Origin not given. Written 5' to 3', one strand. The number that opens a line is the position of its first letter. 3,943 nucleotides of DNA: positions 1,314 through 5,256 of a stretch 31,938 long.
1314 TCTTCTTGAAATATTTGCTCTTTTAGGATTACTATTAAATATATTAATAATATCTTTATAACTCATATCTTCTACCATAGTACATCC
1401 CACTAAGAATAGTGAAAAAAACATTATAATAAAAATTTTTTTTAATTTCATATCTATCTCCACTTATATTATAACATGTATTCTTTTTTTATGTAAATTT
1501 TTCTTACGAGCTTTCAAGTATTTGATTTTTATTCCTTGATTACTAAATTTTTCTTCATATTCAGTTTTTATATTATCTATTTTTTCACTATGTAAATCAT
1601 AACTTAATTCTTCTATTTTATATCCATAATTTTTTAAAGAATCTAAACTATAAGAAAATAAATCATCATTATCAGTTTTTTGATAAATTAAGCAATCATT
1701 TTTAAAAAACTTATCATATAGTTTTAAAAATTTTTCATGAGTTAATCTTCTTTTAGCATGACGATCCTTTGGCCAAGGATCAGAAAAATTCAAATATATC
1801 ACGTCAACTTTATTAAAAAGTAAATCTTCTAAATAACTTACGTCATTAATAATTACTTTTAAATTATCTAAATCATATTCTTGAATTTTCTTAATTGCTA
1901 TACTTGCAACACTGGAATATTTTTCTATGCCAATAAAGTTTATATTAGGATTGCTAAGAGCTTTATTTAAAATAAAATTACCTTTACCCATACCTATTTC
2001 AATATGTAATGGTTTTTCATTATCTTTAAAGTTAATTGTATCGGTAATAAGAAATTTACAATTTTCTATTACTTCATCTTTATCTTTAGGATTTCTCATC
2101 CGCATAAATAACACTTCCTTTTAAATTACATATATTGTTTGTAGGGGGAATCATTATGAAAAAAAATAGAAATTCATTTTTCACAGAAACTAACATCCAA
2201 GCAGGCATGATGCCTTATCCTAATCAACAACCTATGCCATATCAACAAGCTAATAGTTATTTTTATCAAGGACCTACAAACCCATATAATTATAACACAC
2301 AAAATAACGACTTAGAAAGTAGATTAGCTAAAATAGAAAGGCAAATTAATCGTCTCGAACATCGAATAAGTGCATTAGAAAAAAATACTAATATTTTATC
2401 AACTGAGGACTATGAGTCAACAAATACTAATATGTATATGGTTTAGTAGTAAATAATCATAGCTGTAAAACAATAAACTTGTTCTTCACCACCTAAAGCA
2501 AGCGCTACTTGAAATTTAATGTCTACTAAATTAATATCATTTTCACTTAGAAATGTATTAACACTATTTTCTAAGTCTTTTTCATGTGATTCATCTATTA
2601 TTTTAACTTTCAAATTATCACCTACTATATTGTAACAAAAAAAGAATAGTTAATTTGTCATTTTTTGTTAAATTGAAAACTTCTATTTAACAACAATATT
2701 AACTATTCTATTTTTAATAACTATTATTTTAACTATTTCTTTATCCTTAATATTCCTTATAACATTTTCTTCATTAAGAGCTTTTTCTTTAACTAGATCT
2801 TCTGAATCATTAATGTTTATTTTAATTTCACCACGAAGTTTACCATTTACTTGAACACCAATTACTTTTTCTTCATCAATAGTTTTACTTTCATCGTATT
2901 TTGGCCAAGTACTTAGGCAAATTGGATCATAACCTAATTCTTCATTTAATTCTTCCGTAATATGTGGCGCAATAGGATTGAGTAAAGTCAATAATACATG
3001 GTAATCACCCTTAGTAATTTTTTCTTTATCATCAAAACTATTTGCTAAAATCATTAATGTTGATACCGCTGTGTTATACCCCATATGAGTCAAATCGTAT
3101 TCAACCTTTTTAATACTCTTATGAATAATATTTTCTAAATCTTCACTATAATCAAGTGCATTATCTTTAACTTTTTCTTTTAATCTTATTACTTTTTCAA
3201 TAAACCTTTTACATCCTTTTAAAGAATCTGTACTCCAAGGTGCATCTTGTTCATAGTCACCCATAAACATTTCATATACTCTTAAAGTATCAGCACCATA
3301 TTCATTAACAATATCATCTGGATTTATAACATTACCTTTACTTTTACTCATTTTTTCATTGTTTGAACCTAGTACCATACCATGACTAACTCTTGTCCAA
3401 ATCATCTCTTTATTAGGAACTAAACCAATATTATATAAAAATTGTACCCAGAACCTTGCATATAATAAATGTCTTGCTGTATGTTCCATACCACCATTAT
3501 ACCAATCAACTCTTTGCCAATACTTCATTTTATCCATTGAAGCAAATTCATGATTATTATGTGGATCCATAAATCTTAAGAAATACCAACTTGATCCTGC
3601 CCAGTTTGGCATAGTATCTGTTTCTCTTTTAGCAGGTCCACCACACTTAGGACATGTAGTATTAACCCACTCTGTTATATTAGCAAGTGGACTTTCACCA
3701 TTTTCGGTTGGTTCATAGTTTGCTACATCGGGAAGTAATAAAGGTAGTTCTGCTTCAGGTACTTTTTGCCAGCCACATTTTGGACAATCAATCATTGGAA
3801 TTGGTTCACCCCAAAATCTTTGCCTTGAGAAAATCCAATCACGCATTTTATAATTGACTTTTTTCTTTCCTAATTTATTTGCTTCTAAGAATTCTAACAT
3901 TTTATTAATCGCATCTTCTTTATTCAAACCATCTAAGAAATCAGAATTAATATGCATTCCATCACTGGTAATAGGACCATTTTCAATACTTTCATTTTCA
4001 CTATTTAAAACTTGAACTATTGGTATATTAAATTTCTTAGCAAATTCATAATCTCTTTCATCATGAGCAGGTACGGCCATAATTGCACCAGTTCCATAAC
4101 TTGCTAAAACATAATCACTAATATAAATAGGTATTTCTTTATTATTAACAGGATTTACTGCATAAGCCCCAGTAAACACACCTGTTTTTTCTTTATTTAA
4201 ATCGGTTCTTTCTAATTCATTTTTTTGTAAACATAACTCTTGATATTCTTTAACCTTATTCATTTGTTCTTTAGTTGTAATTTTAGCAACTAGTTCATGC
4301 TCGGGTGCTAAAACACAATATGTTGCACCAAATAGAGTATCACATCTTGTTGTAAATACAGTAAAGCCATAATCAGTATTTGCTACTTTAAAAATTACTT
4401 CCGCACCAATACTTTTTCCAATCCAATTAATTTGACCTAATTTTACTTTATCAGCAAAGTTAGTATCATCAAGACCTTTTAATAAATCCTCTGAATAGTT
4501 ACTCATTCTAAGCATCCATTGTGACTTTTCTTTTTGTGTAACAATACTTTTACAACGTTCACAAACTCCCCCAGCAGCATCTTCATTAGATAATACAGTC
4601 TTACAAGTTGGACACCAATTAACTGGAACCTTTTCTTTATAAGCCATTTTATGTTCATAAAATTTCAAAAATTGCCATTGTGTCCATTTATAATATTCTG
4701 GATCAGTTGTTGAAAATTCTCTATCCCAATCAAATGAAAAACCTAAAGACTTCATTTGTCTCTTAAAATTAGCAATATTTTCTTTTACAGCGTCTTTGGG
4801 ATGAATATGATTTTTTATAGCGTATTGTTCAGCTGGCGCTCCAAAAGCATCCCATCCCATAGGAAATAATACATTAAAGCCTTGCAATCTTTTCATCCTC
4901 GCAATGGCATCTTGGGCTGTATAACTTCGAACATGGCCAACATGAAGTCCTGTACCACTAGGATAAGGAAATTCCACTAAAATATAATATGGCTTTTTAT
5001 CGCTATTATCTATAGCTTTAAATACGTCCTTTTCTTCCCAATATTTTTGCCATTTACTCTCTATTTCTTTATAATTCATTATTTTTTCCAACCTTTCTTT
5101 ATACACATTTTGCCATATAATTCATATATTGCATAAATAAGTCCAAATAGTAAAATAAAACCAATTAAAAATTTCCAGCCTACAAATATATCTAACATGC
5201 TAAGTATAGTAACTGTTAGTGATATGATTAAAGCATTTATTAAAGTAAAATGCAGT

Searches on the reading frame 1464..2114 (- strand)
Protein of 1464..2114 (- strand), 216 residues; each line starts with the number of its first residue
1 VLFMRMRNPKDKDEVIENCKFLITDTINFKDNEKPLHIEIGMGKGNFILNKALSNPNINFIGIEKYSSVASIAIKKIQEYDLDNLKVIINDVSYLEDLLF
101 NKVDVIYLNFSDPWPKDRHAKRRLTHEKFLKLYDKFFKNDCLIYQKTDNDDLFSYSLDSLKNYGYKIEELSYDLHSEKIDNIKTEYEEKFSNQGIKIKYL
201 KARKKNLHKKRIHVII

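Call 13: search_protein_families(library=pfam, proteins=[window:1464-2114:-], max_evalue=0.001)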
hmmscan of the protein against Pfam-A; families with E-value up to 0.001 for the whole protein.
window:1464-2114:- (216 aa): 3 families
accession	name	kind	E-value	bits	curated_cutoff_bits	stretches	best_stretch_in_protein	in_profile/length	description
PF02390.23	Methyltransf_4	-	1.5e-39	135.6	24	1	34-198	2-171/173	Putative methyltransferase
PF13847.12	Methyltransf_31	-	2.1e-05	24.7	27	1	38-109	8-81/145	Methyltransferase domain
PF24675.1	NpmA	-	0.00013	21.8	60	1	34-114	24-106/214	16S rRNA (adenine(1408)-N(1))-methyltransferase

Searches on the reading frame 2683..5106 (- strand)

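Call 11: search_protein_families(library=pfam, proteins=[window:2683-5106:-], max_evalue=0.001)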
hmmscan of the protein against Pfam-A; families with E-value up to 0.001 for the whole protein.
window:2683-5106:- (807 aa): 7 families
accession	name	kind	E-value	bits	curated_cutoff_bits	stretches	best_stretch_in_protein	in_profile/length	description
PF13603.12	tRNA-synt_1_2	-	6.1e-65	218.6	25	1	227-407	2-184/185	Leucyl-tRNA synthetase, editing domain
PF00133.28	tRNA-synt_1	-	4.2e-49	167.8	22.7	2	18-226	1-221/414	tRNA synthetases class I (I, L, M and V)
PF09334.17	tRNA-synt_1g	-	1.1e-27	97.2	20.1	2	41-187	2-144/391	tRNA synthetases class I (M)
PF08264.19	Anticodon_1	-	3.7e-14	53.3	25.1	1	659-770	6-145/148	Anticodon-binding domain of tRNA ligase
PF01406.26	tRNA-synt_1e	-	1.9e-07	31.2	27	0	575-630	243-297/301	tRNA synthetases class I (C) catalytic domain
PF00750.26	tRNA-synt_1d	-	1.9e-05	24.2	23.3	0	551-603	248-298/349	tRNA synthetases class I (R), catalytic domain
PF01921.24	tRNA-synt_1f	-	0.00051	19.5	27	0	576-611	273-308/360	tRNA synthetases class I (K)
